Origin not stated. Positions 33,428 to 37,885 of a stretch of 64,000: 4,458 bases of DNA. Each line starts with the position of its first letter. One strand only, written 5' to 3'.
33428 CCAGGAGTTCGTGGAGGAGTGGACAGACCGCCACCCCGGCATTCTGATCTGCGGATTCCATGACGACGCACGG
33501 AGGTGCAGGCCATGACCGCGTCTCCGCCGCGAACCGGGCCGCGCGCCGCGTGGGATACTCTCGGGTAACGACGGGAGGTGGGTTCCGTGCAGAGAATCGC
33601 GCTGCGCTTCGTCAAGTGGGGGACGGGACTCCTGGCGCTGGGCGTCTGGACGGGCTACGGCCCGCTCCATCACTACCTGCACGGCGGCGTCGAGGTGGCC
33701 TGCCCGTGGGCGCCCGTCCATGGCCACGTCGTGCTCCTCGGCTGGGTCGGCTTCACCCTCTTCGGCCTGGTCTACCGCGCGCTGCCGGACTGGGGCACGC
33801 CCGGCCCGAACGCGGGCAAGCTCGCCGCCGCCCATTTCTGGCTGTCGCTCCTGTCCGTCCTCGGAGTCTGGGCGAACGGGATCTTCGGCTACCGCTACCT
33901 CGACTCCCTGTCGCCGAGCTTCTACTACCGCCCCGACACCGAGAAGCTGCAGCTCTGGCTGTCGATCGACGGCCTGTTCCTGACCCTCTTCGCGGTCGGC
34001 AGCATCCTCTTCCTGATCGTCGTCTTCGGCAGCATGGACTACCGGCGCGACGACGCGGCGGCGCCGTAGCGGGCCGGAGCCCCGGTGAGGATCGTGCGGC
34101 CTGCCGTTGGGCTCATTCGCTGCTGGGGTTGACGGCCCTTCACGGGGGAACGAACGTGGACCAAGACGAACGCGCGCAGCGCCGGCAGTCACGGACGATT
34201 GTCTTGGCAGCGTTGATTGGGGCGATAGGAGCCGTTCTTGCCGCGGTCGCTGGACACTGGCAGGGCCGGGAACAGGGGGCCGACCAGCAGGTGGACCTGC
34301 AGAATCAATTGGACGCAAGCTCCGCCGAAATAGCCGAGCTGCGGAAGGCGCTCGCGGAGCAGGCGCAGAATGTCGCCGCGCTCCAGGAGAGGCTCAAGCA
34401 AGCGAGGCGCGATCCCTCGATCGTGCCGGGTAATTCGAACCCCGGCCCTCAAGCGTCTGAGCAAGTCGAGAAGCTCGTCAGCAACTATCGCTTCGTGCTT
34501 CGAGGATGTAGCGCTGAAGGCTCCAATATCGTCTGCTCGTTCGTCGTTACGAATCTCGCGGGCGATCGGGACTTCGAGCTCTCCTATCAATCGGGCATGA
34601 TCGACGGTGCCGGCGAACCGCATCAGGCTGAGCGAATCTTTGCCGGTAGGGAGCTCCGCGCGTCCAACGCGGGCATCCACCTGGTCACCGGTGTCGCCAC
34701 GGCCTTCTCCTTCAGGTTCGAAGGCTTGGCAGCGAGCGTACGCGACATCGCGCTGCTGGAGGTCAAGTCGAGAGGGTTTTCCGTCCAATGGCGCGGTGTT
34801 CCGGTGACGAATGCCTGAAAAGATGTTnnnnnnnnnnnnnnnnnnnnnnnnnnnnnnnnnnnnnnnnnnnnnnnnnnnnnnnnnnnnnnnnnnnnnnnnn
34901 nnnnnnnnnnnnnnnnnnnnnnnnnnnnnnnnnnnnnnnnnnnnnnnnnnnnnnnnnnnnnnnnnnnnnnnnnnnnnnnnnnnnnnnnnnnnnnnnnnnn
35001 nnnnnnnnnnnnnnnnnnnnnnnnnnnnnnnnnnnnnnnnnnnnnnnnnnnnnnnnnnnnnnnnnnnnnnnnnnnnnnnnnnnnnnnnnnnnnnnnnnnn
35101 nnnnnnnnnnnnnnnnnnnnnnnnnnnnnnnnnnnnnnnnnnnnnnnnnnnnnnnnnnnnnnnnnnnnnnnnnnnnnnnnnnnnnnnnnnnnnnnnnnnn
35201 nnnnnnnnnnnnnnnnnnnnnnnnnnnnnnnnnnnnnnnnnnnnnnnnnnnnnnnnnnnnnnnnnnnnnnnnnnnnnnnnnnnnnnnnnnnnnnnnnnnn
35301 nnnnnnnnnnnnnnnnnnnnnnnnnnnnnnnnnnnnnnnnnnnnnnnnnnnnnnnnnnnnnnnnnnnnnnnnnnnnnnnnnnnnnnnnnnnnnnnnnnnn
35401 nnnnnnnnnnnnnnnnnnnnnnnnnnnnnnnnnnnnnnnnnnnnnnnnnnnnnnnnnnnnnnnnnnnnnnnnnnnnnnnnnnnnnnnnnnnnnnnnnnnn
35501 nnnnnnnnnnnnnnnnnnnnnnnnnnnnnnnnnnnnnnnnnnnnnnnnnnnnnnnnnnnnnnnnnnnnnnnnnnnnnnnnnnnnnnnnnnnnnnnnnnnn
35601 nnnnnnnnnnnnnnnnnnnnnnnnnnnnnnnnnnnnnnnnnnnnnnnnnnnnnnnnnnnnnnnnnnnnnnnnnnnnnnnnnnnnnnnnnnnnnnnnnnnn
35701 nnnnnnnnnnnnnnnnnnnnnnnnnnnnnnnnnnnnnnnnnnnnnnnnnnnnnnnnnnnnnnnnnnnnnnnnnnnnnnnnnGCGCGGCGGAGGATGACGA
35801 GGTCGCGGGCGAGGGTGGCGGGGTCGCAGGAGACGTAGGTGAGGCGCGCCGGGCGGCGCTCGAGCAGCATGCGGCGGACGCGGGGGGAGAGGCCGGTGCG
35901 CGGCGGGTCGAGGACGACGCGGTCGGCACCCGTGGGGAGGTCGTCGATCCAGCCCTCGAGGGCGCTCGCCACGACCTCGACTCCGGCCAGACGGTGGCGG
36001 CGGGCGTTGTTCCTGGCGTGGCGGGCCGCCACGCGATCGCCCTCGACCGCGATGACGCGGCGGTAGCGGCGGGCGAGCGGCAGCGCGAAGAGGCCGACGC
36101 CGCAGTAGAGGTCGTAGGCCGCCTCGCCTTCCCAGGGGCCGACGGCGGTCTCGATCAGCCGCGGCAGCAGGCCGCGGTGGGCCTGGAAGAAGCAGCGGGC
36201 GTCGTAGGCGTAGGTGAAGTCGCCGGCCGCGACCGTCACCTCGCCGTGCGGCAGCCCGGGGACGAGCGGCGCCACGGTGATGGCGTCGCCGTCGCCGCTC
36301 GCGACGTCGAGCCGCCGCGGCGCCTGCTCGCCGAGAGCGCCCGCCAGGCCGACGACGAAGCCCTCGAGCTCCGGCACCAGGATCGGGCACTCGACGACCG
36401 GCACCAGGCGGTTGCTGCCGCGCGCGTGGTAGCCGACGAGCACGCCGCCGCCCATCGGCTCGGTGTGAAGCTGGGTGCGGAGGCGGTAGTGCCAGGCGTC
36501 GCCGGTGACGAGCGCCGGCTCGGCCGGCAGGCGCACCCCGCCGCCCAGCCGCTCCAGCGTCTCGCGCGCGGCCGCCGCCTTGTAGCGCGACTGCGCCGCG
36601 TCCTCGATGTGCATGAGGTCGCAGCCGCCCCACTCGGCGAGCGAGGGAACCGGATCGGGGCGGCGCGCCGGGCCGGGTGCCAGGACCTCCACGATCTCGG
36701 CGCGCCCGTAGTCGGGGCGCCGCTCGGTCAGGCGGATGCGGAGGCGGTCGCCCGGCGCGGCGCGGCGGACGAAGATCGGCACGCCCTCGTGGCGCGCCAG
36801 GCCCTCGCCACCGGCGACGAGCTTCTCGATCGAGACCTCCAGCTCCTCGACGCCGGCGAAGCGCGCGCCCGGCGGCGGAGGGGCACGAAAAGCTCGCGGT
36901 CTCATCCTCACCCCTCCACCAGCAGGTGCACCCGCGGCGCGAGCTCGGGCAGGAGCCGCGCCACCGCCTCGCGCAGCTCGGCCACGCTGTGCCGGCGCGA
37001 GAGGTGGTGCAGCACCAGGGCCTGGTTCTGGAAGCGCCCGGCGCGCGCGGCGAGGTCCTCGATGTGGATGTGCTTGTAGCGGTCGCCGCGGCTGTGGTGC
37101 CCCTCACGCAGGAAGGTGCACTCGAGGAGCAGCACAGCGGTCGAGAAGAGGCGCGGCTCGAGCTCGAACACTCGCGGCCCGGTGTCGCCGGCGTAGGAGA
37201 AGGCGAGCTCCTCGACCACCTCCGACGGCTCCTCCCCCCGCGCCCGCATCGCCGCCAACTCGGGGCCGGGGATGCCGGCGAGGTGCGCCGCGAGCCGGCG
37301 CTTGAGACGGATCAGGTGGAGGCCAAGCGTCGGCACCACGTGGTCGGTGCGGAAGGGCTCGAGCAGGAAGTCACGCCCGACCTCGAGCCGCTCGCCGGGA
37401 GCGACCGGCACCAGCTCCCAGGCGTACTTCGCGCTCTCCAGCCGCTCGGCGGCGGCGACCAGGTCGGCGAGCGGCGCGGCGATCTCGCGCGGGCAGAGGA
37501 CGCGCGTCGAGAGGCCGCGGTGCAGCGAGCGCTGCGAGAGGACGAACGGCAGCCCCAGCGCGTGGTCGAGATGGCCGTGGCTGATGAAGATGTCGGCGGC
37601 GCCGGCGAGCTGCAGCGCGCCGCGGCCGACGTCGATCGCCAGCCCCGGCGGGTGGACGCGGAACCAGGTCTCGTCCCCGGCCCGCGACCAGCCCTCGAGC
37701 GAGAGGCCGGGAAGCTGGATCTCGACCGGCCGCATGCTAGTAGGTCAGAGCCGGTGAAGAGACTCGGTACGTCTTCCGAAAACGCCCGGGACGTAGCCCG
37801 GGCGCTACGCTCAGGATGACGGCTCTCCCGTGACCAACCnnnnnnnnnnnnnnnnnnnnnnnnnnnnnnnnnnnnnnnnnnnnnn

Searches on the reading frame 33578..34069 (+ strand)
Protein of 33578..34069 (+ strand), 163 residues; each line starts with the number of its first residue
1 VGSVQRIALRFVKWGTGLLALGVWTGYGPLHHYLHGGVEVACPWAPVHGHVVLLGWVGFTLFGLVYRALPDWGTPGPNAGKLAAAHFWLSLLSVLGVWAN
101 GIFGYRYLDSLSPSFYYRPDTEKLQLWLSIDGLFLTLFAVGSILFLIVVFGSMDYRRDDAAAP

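Call 46: search_protein_families(library=pfam, proteins=[window:33578-34069:+], max_evalue=0.00001)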
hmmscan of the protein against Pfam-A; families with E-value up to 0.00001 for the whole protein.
window:33578-34069:+ (163 aa): 1 family
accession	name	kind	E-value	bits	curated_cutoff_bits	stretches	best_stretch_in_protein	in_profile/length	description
PF00115.25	COX1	-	4.4e-09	36.1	34.8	1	44-99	342-396/436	Cytochrome C and Quinol oxidase polypeptide I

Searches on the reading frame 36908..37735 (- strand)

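Call 46: search_protein_families(library=pfam, proteins=[window:36908-37735:-], max_evalue=0.00001)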
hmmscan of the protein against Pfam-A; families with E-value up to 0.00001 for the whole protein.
window:36908-37735:- (275 aa): 1 family
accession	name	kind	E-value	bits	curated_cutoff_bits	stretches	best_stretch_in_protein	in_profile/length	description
PF12706.13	Lactamase_B_2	-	6.5e-12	45.9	27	1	44-244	29-199/200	Beta-lactamase superfamily domain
